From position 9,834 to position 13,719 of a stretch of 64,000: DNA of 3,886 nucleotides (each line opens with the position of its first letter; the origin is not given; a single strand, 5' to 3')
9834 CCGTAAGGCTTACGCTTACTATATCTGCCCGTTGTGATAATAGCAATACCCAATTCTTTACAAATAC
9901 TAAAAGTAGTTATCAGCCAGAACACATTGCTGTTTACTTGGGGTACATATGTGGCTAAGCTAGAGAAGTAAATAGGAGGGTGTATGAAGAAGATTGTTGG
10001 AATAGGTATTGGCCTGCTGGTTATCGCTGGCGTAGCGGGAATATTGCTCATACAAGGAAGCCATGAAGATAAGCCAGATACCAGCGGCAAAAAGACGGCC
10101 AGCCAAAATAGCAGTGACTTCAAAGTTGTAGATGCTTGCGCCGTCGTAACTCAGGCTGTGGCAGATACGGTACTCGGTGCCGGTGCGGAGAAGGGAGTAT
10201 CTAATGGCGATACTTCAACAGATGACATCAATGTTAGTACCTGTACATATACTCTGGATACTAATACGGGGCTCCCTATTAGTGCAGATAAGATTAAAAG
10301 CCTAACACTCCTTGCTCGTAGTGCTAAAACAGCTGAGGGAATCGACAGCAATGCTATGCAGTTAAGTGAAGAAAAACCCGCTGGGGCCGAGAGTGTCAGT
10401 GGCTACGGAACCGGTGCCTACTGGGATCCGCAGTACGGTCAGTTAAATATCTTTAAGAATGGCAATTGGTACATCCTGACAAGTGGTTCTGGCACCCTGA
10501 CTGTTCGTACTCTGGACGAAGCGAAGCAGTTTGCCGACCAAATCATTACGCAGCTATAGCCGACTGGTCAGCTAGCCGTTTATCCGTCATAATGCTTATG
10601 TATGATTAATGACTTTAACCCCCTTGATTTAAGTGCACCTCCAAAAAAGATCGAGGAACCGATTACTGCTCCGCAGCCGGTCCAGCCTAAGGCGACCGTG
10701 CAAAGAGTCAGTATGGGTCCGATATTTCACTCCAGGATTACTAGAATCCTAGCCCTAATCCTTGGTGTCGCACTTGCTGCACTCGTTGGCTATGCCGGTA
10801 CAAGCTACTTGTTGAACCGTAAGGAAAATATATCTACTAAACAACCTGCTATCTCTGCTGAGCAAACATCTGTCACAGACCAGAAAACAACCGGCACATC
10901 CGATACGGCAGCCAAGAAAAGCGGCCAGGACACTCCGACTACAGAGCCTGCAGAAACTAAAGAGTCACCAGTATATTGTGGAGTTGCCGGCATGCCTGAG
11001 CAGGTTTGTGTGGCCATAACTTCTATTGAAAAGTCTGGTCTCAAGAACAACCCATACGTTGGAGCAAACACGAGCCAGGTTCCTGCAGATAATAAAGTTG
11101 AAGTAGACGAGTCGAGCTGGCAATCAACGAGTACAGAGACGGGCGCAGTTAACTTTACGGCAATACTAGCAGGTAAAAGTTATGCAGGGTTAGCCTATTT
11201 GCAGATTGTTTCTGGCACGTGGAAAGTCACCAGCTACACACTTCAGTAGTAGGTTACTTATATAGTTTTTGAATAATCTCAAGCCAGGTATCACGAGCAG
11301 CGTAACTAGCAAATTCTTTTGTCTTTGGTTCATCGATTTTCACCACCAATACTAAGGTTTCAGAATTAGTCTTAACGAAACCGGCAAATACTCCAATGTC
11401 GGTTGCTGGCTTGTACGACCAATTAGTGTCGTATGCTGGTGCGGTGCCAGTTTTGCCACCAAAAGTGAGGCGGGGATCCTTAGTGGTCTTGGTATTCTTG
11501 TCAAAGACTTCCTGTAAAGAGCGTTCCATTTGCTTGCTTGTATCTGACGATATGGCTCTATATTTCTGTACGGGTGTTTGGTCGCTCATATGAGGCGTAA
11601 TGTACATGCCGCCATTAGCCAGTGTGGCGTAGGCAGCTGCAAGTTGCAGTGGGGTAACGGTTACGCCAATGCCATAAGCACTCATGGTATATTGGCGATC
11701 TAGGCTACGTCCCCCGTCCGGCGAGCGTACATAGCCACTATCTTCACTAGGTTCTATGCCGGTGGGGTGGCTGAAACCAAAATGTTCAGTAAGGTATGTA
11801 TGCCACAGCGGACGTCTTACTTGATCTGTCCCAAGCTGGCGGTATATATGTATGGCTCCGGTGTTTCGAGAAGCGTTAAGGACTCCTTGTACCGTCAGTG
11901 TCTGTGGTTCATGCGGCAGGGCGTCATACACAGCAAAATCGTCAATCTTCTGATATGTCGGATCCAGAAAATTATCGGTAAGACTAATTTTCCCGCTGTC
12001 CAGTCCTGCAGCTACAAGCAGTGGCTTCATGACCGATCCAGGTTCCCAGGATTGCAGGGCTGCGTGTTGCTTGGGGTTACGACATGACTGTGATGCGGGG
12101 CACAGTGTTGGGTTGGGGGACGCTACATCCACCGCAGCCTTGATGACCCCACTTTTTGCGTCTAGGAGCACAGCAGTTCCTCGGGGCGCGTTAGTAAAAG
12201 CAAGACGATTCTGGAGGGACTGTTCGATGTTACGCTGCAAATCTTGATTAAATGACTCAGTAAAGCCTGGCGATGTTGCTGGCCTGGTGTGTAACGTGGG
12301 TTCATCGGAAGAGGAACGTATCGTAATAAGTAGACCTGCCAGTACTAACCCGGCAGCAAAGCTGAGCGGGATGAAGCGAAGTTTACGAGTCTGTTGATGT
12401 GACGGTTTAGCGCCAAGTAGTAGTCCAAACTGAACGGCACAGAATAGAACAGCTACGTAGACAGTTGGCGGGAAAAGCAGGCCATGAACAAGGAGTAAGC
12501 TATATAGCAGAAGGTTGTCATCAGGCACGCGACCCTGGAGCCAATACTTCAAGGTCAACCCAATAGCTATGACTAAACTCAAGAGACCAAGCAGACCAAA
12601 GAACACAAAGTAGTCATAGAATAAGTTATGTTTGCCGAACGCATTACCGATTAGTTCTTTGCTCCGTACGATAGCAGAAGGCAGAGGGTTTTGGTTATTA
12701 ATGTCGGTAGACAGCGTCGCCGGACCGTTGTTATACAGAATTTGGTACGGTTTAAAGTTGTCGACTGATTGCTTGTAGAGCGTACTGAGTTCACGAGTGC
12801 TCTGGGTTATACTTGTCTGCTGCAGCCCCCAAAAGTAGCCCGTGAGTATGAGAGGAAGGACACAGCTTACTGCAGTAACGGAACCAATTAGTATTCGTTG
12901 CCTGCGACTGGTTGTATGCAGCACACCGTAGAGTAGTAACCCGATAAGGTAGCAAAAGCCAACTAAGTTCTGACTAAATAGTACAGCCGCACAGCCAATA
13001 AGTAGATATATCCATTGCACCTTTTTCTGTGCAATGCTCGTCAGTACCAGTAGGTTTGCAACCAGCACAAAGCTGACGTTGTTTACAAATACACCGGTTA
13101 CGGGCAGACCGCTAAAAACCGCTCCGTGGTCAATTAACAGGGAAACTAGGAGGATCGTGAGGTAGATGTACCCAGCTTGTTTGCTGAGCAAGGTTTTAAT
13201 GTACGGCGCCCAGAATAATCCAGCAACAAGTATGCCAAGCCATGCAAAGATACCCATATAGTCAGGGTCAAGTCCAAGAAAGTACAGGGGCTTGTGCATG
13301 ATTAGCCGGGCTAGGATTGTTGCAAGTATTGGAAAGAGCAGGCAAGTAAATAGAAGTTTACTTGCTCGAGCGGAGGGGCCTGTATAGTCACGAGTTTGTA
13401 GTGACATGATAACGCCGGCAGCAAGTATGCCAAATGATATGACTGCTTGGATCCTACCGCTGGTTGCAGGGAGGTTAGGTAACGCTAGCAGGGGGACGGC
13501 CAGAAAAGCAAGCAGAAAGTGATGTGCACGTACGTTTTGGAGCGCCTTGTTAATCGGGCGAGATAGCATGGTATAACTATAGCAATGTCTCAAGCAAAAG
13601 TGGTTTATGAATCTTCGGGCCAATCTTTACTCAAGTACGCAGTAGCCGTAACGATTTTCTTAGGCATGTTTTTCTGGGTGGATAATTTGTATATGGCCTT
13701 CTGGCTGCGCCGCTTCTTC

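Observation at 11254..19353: O-antigen-ligase-like polytopic proteins fused or translationally coupled to pedestal-less PBP transpeptidases, with an Lnt-like gene in the same operon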

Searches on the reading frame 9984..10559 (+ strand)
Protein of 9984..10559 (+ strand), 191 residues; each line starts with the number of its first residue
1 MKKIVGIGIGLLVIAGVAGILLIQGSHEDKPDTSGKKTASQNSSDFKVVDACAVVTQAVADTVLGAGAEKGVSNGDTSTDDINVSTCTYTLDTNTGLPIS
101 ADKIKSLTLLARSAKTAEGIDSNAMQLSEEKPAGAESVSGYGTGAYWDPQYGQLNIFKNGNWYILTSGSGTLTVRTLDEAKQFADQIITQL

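Call 3: search_protein_families(library=pfam, proteins=[window:9984-10559:+], max_evalue=0.1)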
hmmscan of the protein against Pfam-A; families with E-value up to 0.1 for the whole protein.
window:9984-10559:+ (191 aa): 2 families
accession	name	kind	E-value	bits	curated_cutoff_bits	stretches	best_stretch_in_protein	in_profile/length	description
PF12079.13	DUF3558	-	0.007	16.8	34.1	1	28-101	18-92/173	Protein of unknown function (DUF3558)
PF10983.13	DUF2793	-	0.093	13.1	27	0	141-176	39-73/87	Protein of unknown function (DUF2793)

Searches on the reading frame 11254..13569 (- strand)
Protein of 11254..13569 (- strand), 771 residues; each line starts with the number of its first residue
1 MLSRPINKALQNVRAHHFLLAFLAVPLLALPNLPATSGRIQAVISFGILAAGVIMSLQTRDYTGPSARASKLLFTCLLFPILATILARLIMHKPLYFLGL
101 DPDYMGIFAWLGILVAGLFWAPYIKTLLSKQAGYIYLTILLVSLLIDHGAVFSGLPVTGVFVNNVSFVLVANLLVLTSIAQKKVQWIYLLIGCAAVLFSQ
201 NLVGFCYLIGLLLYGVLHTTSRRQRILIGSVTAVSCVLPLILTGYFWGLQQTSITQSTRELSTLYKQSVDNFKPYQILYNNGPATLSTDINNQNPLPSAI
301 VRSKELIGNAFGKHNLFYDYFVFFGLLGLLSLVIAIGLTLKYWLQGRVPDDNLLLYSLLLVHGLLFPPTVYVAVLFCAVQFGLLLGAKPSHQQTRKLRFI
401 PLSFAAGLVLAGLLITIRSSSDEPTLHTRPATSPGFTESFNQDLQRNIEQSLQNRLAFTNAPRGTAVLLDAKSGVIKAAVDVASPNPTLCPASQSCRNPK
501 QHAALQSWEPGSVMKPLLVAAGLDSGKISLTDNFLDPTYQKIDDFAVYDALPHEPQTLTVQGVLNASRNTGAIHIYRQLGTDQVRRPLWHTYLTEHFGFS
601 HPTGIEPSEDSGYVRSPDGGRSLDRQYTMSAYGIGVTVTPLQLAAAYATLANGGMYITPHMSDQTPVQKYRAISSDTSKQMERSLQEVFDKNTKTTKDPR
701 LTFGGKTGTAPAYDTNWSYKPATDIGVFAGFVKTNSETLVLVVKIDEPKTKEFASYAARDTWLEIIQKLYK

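Call 3: search_protein_families(library=pfam, proteins=[window:11254-13569:-], max_evalue=0.1)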
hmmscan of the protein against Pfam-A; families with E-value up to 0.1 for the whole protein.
window:11254-13569:- (771 aa): 1 family
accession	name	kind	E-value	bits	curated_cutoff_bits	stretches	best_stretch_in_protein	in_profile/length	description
PF00905.27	Transpeptidase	-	4.3e-45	154.6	22.1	1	464-756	1-287/299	Penicillin binding protein transpeptidase domain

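Call 4: search_protein_families(library=ncbifam, proteins=[window:11254-13569:-], max_evalue=0.1)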
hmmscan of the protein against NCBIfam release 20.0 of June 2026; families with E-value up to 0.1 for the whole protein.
window:11254-13569:- (771 aa): 21 families
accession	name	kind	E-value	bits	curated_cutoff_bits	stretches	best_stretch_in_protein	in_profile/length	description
NF053573.1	PBP2_PenA_Neis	exception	4e-29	101.6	1105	1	429-753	228-543/572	peptidoglycan D,D-transpeptidase PBP2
TIGR02214.1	spoVD_pbp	equivalog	5.1e-28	97.8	688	1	428-754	205-539/636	stage V sporulation protein D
TIGR03423.1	pbp2_mrdA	equivalog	3.6e-22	78.7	455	1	442-759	235-584/593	penicillin-binding protein 2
TIGR02074.1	PBP_1a_fam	subfamily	3.6e-19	68.9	508.75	1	440-738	230-513/535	PBP1A family penicillin-binding protein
NF011685.0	PRK15105.1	subfamily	1.1e-18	67.1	737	1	439-753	235-540/588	peptidoglycan glycosyltransferase FtsI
NF038271.1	strep_PBP2X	exception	9.7e-17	60.4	1050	1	440-716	263-527/750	penicillin-binding protein PBP2X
TIGR02073.1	PBP_1c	equivalog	1.4e-09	37.2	494.2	2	635-718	414-502/728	penicillin-binding protein 1C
NF038276.1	strep_PBP2A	exception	2.2e-08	32.8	1100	2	631-691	488-559/716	penicillin-binding protein PBP2A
NF000406.1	MECB_PBP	exception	5.5e-08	31.6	1450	1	630-770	522-663/674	PBP2a family beta-lactam-resistant peptidoglycan transpeptidase MecB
NF038278.1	strep_PBP2B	exception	2.8e-06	26.1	975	1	504-665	377-548/678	penicillin-binding protein PBP2B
NF051885.1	tranpepglycosPbpC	equivalog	1.6e-05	23.7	900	1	636-727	458-563/632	multimodular transpeptidase-transglycosylase PbpC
NF008061.0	PRK10795.1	equivalog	5.7e-05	21.9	962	1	461-738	269-559/634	peptidoglycan DD-transpeptidase MrdA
NF051842.1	PBP4_5_Efaec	equivalog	9.9e-05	20.9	700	1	630-711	528-614/668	penicillin-binding protein PBP4(5)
NF000270.1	bla_class_D_alt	equivalog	0.00012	21.4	280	1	702-767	171-237/240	class D beta-lactamase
NF000408.1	MECA2_pure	exception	0.00013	20.3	1525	1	629-759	516-647/668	PBP2a family beta-lactam-resistant peptidoglycan transpeptidase MecA2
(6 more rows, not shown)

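Call 11: find_homologous_proteins(query=window:11254-13569:-, max_evalue=0.00001)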
Query window:11254-13569:- (771 aa): 2 proteins with E <= 0.00001 among 8000 candidates.
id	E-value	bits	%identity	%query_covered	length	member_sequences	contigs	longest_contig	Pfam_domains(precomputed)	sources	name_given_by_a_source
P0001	0.0e+0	1059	62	100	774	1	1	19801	PF00905.28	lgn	-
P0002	1.4e-232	792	49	98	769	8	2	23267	PF00905.28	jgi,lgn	jgi:cell division protein FtsI (penicillin-binding protein 3)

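Call 12: find_encoding_contigs(protein=P0001, flank=10000, max_places=3)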
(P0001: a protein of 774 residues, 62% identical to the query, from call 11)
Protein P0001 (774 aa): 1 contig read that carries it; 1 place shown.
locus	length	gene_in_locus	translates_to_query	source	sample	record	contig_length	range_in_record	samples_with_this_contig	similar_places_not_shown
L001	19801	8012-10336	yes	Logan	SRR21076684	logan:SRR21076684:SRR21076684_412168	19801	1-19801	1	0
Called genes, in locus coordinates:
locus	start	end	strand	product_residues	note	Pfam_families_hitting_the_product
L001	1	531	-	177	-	?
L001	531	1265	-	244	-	-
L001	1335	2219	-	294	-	PF00730:HhH-GPD, PF00633:HHH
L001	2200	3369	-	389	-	PF00905:Transpeptidase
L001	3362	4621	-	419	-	PF04932:Wzy_C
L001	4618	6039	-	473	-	PF00795:CN_hydrolase (faint)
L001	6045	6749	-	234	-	-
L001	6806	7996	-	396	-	PF04932:Wzy_C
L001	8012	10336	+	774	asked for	PF00905:Transpeptidase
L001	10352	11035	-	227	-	-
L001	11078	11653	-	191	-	-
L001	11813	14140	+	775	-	-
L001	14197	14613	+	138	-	PF07883:Cupin_2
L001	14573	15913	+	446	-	PF25390:WD40_RLD, PF13540:RCC1_2 (weak), PF00415:RCC1 (weak), PF13540:RCC1_2, PF25390:WD40_RLD, PF13540:RCC1_2 (weak)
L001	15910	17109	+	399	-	PF12832:MFS_1_like, PF07690:MFS_1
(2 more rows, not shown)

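Call 13: find_encoding_contigs(protein=P0002, flank=10000, max_places=3)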
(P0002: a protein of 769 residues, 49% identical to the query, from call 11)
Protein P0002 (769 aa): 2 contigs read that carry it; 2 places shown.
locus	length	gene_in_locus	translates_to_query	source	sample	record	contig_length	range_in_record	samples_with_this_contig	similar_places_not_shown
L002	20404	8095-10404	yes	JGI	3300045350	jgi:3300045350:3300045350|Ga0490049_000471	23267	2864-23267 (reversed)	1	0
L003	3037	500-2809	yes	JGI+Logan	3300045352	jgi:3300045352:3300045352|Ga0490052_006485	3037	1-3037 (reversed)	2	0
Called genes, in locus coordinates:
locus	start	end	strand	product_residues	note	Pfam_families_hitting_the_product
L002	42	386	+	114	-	PF21082:MS_channel_3rd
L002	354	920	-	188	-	PF00293:NUDIX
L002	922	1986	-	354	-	PF02401:LYTB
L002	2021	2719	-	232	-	-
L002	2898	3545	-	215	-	-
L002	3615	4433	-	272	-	PF00730:HhH-GPD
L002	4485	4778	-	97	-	-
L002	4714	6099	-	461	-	PF00795:CN_hydrolase (weak)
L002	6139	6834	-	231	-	-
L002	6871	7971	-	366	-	PF04932:Wzy_C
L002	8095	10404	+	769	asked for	PF00905:Transpeptidase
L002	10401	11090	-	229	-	-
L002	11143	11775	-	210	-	-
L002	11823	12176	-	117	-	-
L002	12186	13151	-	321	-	-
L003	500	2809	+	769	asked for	PF00905:Transpeptidase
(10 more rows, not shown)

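Call 39: list_cluster_members(proteins=[P0105, window:11254-13569:-, window:16932-18191:+])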
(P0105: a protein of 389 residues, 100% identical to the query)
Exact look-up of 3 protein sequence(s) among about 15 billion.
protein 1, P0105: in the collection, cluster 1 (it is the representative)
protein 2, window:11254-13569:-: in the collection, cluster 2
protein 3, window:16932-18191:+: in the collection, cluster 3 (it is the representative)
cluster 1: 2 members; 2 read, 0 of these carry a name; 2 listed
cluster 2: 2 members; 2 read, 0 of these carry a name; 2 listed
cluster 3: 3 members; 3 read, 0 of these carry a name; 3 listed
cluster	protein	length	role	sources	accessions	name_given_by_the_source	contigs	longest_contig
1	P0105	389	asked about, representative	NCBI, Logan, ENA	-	-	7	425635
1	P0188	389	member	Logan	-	-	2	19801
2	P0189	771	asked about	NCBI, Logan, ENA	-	-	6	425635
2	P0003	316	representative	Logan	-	-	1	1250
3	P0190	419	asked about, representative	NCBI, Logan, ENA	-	-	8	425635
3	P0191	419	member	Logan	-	-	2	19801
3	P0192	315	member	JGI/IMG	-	-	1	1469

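Call 55: predict_structure(alignment_id=A5)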
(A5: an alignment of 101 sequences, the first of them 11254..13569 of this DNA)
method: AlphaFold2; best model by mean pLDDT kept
length: 771 residues; sequences in the alignment: 101
mean_pLDDT: 91.8   pTM: 0.91
mean pLDDT of the five models: 91.8, 91.2, 90.7, 90.2, 89.4
residues with pLDDT >= 90: 593; 70-90: 139; 50-70: 32; < 50: 7
segments of 3 or more residues with pLDDT < 50: 424-428
pLDDT, mean of each block of 10 residues (from residue 1): 73 91 97 91 92 79 82 95 92 82 88 92 95 98 95 95 94 97 97 98 94 94 97 96 94 88 92 96 89 88 86 93 97 95 90 94 93 95 86 61 71 71 51 89 96 97 97 98 91 73 95 98 99 98 93 97 98 98 97 98 95 92 94 97 98 98 94 98 98 90 97 90 95 97 97 96 95 88
secondary structure, 60 per line:
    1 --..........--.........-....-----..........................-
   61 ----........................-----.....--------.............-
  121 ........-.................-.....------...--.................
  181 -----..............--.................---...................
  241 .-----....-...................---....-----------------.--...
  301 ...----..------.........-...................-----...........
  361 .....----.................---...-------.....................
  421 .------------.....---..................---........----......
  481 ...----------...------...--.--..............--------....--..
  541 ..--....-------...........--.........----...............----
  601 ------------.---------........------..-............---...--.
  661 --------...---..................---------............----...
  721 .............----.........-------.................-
elements in order (helices of 4 or more, strands of 3 or more residues): H3-12 H15-23 H25-28 H34-59 H65-88 H94-98 H107-119 H121-128 H130-146 H148-152 H164-180 H186-199 H202-218 H222-241 H247-250 H254-270 H274-277 H298-303 H316-324 H326-344 H350-365 H370-386 H400-421 H434-438 H442-459 E463-470 E475-483 H511-524 E533-536 E539-542 E545-548 E556-559 H560-566 H569-577 H582-596 H623-630 H640-651 E655-657 E669-671 H675-692 E702-713 E718-733 E738-746 H754-770
